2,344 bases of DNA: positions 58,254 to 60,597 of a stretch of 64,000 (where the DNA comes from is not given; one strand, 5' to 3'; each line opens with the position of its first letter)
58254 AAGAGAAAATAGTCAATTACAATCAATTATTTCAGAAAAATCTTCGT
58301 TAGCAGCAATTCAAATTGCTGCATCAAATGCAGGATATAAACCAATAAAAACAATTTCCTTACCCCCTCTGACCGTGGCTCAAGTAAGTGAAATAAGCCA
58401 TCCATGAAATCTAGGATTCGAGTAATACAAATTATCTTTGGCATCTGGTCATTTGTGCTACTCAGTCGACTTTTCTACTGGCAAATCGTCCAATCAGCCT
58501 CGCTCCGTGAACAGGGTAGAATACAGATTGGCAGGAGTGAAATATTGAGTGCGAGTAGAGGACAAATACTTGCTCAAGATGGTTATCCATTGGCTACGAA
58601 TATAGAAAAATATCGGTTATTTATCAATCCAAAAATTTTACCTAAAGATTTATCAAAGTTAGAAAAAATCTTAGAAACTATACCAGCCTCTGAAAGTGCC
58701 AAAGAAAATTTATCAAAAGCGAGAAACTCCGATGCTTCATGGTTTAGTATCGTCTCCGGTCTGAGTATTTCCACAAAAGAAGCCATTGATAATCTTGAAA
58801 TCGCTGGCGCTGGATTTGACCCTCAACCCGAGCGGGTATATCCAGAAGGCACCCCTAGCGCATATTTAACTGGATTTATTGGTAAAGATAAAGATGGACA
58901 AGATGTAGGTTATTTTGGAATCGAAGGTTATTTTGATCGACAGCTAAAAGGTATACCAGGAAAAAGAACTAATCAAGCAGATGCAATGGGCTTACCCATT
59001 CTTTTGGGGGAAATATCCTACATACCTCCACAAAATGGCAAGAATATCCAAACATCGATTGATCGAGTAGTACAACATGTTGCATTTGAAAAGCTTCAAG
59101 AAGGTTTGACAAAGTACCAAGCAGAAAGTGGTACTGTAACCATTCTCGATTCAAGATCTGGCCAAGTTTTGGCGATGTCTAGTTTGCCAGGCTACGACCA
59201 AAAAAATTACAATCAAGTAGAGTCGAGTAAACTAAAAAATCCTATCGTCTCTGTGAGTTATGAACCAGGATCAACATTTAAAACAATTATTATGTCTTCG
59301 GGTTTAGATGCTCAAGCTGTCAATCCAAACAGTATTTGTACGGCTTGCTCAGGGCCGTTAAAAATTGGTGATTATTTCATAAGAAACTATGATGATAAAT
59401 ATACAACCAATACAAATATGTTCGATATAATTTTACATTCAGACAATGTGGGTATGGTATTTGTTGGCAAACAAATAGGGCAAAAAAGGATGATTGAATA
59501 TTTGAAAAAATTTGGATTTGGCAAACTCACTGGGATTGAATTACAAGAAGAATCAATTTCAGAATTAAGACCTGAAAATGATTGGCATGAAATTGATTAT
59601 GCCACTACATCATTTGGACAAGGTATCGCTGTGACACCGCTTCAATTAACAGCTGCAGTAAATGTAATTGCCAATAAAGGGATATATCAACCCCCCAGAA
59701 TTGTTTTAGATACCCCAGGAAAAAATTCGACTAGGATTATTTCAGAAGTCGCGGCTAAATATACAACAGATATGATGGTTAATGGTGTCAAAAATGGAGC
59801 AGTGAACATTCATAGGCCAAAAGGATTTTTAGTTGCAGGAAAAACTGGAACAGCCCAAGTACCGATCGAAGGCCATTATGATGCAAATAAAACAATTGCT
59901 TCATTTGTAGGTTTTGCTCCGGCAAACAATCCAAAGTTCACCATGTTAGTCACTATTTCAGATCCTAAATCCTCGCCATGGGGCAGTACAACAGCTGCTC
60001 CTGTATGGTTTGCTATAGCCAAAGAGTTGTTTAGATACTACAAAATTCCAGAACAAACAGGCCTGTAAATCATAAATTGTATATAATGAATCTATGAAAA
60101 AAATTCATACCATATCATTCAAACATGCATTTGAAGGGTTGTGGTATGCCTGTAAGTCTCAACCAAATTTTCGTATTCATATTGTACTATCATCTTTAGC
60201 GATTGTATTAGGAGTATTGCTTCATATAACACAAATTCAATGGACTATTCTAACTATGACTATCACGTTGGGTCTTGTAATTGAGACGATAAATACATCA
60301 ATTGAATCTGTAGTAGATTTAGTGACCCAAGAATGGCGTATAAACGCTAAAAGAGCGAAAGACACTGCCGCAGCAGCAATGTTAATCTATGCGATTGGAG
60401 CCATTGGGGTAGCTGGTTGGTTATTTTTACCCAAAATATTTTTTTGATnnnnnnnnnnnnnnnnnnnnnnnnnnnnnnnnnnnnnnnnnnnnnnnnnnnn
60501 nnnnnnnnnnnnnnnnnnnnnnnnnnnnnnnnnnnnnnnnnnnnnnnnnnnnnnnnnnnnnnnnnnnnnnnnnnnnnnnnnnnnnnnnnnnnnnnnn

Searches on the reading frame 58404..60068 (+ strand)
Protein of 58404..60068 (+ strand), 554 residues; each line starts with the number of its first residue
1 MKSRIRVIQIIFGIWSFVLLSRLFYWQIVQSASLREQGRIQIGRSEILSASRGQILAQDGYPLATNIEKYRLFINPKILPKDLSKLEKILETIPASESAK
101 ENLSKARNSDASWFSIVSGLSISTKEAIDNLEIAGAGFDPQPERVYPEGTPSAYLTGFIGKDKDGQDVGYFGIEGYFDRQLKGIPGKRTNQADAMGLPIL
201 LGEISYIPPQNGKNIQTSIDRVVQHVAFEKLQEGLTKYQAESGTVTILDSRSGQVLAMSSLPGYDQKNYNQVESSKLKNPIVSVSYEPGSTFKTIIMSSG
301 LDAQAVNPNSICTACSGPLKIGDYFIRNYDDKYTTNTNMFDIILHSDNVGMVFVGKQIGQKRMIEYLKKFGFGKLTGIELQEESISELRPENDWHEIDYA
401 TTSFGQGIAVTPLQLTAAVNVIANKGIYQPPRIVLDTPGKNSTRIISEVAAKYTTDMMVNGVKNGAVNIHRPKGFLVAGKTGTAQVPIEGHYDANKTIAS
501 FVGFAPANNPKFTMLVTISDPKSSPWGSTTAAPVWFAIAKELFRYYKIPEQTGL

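Call 3: search_protein_families(library=pfam, proteins=[window:58404-60068:+], max_evalue=0.01)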
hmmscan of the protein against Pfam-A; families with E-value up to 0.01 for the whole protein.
window:58404-60068:+ (554 aa): 2 families
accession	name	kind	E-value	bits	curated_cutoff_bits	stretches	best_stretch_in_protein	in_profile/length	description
PF00905.27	Transpeptidase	-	1.2e-66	225.4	22.1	1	243-535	1-294/299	Penicillin binding protein transpeptidase domain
PF03717.20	PBP_dimer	-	2.5e-17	64.3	24.4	1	49-197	3-174/180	Penicillin-binding Protein dimerisation domain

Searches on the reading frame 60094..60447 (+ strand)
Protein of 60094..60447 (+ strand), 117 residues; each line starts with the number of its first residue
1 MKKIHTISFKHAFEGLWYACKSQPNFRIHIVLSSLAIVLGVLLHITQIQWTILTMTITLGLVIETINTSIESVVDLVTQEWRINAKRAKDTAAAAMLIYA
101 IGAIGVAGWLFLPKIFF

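Call 3: search_protein_families(library=pfam, proteins=[window:60094-60447:+], max_evalue=0.01)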
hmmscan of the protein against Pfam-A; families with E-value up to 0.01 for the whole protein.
window:60094-60447:+ (117 aa): 2 families
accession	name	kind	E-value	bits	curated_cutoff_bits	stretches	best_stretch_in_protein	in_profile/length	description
PF01219.24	DAGK_prokar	-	4.2e-32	110.4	22.3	1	10-111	1-102/102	Prokaryotic diacylglycerol kinase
PF14709.13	DND1_DSRM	-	0.0035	18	25.7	1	61-97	39-76/80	double strand RNA binding domain from DEAD END PROTEIN 1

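Call 4: search_protein_families(library=ncbifam, proteins=[window:60094-60447:+], max_evalue=0.01)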
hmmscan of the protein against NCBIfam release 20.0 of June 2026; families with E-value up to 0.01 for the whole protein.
window:60094-60447:+ (117 aa): 0 families
